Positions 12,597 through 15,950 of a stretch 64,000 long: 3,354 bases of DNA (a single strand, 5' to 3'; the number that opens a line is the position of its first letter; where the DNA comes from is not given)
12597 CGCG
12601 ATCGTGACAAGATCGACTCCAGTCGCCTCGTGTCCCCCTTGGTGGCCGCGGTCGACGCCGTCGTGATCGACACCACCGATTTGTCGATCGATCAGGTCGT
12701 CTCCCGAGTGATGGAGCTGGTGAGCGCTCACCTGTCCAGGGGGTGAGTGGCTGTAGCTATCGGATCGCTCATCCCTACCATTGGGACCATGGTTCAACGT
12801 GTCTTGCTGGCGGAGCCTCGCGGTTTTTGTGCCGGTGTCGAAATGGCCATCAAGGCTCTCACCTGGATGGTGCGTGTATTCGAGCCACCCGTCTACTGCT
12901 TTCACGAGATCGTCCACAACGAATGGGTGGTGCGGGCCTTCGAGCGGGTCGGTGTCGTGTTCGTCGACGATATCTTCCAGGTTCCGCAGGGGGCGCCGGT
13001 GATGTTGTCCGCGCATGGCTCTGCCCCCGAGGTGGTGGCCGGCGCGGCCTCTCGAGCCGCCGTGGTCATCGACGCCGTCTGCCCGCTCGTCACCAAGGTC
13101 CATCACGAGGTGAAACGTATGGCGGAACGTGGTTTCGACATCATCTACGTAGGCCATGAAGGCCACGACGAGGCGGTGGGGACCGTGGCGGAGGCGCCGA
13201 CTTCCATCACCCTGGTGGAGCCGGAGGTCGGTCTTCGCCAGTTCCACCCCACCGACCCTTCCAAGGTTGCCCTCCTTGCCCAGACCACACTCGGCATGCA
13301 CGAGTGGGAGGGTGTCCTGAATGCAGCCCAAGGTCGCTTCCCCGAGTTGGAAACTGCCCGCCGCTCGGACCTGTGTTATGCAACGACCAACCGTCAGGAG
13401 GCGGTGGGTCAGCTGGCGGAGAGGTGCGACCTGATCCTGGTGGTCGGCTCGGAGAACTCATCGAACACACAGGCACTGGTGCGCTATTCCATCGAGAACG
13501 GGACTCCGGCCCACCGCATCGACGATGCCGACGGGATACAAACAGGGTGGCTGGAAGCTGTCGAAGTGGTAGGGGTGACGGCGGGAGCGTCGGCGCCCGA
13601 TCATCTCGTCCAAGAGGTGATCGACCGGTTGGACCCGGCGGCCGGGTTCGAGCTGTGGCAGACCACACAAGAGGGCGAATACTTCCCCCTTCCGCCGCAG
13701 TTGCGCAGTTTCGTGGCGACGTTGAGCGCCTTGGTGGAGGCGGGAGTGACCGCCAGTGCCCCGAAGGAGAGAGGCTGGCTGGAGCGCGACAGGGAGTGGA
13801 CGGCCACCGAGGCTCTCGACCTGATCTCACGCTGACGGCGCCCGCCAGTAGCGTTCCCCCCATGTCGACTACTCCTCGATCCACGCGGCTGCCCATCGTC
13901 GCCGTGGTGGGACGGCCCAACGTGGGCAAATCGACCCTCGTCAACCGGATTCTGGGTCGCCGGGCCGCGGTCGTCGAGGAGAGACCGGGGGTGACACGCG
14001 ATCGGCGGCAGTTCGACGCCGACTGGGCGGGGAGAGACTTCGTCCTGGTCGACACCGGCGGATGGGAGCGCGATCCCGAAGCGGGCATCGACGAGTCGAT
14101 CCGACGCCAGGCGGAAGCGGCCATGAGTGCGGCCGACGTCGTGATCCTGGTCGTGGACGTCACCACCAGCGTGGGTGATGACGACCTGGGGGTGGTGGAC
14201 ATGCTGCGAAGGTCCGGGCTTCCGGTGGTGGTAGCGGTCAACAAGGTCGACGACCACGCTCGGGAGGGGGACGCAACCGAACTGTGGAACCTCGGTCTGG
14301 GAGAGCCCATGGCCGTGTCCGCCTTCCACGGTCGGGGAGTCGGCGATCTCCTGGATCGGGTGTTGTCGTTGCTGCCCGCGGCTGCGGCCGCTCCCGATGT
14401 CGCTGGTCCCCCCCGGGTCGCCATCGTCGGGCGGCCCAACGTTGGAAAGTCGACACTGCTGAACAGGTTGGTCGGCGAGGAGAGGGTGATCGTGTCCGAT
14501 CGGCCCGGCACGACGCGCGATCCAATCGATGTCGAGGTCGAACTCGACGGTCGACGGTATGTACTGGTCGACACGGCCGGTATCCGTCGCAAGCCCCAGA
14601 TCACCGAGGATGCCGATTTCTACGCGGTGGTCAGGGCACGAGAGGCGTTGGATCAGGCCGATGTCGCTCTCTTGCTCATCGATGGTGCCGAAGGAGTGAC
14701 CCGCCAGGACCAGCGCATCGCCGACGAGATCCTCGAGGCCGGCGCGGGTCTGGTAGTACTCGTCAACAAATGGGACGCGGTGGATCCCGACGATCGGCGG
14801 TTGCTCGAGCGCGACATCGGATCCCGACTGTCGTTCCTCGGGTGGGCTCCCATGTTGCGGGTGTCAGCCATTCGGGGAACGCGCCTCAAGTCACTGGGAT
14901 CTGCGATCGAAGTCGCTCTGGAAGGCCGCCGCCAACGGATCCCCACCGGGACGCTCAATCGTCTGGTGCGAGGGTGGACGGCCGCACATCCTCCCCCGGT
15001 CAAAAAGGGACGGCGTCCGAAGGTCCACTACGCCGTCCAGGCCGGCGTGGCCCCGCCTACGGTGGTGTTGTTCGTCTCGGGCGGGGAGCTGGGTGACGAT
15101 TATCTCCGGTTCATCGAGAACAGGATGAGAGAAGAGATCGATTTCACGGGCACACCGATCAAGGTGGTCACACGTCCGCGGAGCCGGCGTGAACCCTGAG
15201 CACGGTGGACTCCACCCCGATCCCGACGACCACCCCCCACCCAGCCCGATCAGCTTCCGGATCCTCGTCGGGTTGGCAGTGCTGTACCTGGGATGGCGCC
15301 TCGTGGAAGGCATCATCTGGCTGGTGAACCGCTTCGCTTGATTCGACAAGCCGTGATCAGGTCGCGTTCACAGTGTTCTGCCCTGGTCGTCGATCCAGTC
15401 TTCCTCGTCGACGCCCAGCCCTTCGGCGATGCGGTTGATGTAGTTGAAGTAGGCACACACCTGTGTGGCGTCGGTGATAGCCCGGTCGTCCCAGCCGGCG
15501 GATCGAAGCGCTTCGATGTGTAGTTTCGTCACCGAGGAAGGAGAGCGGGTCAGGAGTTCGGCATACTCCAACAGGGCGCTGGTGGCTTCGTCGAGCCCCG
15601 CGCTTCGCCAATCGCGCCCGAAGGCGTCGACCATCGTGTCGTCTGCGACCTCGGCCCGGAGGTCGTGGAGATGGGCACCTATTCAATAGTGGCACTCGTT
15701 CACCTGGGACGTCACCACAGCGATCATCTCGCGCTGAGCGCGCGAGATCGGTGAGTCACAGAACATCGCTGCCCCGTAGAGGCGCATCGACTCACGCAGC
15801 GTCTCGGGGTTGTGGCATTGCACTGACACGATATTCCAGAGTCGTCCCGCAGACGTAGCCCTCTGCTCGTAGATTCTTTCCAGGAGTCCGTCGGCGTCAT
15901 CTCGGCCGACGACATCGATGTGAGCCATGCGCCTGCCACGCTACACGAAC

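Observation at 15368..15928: Candidate selenoprotein: AhpD/CMD-family gene with in-frame TGA exactly at the second Cys of the CxxC redox motif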

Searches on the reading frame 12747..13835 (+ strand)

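Call 45: search_protein_families(library=pfam, proteins=[window:12747-13835:+], max_evalue=0.001)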
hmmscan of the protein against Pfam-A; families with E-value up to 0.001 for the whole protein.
window:12747-13835:+ (362 aa): 1 family
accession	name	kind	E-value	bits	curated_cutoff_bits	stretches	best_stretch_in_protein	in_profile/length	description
PF02401.23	LYTB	-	1.8e-83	280.3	24.5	1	19-295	1-266/267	LytB protein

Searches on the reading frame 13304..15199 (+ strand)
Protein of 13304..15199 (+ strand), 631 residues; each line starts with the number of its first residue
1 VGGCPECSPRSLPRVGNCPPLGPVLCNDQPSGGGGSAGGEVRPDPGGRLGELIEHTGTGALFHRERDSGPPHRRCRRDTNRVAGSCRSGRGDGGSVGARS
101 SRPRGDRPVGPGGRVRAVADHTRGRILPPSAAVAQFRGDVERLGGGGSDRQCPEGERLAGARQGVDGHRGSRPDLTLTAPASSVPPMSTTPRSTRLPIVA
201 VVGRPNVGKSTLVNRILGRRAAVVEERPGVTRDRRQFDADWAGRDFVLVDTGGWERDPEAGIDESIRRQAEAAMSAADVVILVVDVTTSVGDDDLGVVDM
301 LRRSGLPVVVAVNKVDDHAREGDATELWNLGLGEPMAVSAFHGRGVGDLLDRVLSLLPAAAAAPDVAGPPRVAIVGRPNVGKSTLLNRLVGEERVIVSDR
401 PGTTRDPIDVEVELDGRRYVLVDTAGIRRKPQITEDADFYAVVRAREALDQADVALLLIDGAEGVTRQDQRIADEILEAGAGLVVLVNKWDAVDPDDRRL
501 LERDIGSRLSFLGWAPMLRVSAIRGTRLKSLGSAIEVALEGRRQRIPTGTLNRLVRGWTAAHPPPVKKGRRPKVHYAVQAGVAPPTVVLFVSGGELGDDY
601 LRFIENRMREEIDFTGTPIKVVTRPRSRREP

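Call 45: search_protein_families(library=pfam, proteins=[window:13304-15199:+], max_evalue=0.001)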
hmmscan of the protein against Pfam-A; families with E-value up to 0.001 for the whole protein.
window:13304-15199:+ (631 aa): 17 families
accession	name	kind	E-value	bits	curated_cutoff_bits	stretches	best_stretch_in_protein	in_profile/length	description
PF01926.29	MMR_HSR1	-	1.5e-57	193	21.9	2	371-489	1-113/113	50S ribosome-binding GTPase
PF02421.24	FeoB_N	-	2.8e-29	102.1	27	2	199-351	3-154/156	Ferrous iron transport protein B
PF14714.11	KH_dom-like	-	9.7e-27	93.5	27.3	1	545-624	1-81/81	KH-domain-like of EngA bacterial GTPase enzymes, C-terminal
PF00009.33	GTP_EFTU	-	3.3e-25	89.2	26.5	2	196-358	3-187/188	Elongation factor Tu GTP binding domain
PF00350.29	Dynamin_N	-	2.6e-15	57.3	27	1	372-412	1-40/168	Dynamin family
PF04548.22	AIG1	-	3.6e-13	49.7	27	1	200-302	4-108/212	AIG1 family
PF03193.22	RsgA_GTPase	-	5.1e-07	30.1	30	0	372-397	109-134/174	RsgA GTPase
PF05621.17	TniB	-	1e-06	28.7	22.4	0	189-217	28-56/189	Bacterial TniB protein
PF08477.19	Roc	-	1.2e-05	25.9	27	0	199-257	2-69/119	Ras of Complex, Roc, domain of DAPkinase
PF13401.12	AAA_22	-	1.4e-05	25.8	27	0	372-466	8-97/130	AAA domain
PF00071.28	Ras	-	4.1e-05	23.6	21.6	0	372-429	2-60/162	Ras family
PF00005.33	ABC_tran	-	8.9e-05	23.5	25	0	371-394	13-36/137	ABC transporter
PF13671.12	AAA_33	-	0.00011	23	27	0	199-317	2-108/143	AAA domain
PF03266.21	NTPase_1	-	0.00042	20.6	23.9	0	199-217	2-20/168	NTPase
PF25683.1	URGCP_GTPase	-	0.00069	18.9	55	0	190-228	183-221/396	URGCP-like GTPase domain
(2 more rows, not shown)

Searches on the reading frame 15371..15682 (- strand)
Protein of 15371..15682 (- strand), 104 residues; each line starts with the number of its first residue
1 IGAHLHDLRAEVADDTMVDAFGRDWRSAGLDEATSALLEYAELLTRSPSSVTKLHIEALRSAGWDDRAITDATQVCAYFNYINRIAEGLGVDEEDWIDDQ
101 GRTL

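Call 15: find_related_loci(query=A2, collection=genome_contigs, flank=10000)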
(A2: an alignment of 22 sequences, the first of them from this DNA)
Query A2 (104 aa) in genome_contigs; peptide patterns used: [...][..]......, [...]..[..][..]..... (x = any residue, [..] = any of these).
600 stretches matched a pattern (row limit reached: there are more); 533 encode a relative of the query (tblastn E <= 1e-3); the best 80 are kept; 80 distinct loci.
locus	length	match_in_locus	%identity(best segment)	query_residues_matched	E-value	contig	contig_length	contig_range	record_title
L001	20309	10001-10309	71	1-103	1e-44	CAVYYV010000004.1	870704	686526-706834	MAG: uncultured Acidimicrobiia bacterium isolate MFD02923.bin.1.45 genome assembly, contig: contig_11116, whole genome s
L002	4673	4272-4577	69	1-102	4e-43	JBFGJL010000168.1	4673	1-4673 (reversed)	MAG: Acidimicrobiia bacterium isolate Mix_sand03.2021.01.D.14 k141_3092302_length_4673_cov_9.0000, whole genome shotgun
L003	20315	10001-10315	70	1-101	6e-43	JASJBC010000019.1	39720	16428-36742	MAG: Acidimicrobiia bacterium isolate MO_071.B23 MO_071.c_180, whole genome shotgun sequence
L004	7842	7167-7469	71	1-101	2e-42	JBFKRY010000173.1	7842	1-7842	MAG: Acidimicrobiales bacterium isolate Mix_sand23.2022.09.D.29 k141_2769476_length_7842_cov_10.0873, whole genome shotg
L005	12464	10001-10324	69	1-104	4e-42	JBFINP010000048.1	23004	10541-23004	MAG: Acidimicrobiia bacterium isolate Mix_sand12.2021.10.G.66 k141_817881_length_23004_cov_33.5385, whole genome shotgun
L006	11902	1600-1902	66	3-103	4e-41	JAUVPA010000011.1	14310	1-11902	MAG: Acidimicrobiia bacterium isolate CSMAG_650 CSMAG_650_k127_7914086_length_14310_cov_73.6986, whole genome shotgun se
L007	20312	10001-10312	64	1-104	3e-41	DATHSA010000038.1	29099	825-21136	MAG TPA_asm: Acidimicrobiia bacterium isolate SMAG_U16039 k141_670836, whole genome shotgun sequence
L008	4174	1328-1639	65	1-104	4e-41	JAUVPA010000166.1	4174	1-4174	MAG: Acidimicrobiia bacterium isolate CSMAG_650 CSMAG_650_k127_15864415_length_4174_cov_14.9706, whole genome shotgun se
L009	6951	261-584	64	1-104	9e-41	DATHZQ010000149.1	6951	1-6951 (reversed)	MAG TPA_asm: Acidimicrobiia bacterium isolate SMAG_U16242 k141_95090, whole genome shotgun sequence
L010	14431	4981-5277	68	1-99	2e-40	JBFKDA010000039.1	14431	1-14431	MAG: Acidimicrobiia bacterium isolate Mix_sand20.2022.06.G.37 k141_3451512_length_14431_cov_20.5465, whole genome shotgu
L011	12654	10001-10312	63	1-104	2e-39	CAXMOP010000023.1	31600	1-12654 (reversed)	MAG: uncultured Kiloniellales bacterium isolate 07C-BC-St04_bin.11.orig genome assembly, contig: k141_2733683, whole gen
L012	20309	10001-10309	66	1-103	5e-39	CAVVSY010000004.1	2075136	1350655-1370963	MAG: uncultured bacterium isolate MFD02840.bin.2.66 genome assembly, contig: contig_13297, whole genome shotgun sequence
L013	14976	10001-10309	65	1-103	6e-39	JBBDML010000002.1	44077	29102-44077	MAG: Acidimicrobiia bacterium isolate LejiaB_65_21 Lejia_B_1034_length_44077_cov_11, whole genome shotgun sequence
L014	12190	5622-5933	62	1-104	6e-39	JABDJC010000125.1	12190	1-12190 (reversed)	MAG: Acidimicrobiia bacterium isolate SS_bin_13 k127_4018413, whole genome shotgun sequence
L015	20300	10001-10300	66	3-102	4e-39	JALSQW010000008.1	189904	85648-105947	MAG: Acidimicrobiia bacterium isolate 356-308_maxbin2_scaf2bin.115 356-308_scaffold_11_c1, whole genome shotgun sequence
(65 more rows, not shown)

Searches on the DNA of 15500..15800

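Call 46: search_rna_families(source=window, start=15500, end=15800, threshold=evalue, max_evalue=10)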
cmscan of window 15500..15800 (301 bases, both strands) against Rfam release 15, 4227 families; matches with E-value up to 10: 3.
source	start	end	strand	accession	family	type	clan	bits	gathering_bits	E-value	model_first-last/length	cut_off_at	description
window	15585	15656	+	RF02136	HTT-AS1_3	Gene; lncRNA;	-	17.1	70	0.39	1-60/60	no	HTT antisense RNA 1 conserved region 3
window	15572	15691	+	RF00062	HgcC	Gene;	-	16.5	50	0.11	1-130/130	no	HgcC family RNA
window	15692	15721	-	RF00289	SNORND104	Gene; snRNA; snoRNA; CD-box;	CL00077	12.8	40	2.3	1-70/70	no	Small nucleolar RNA SNORD104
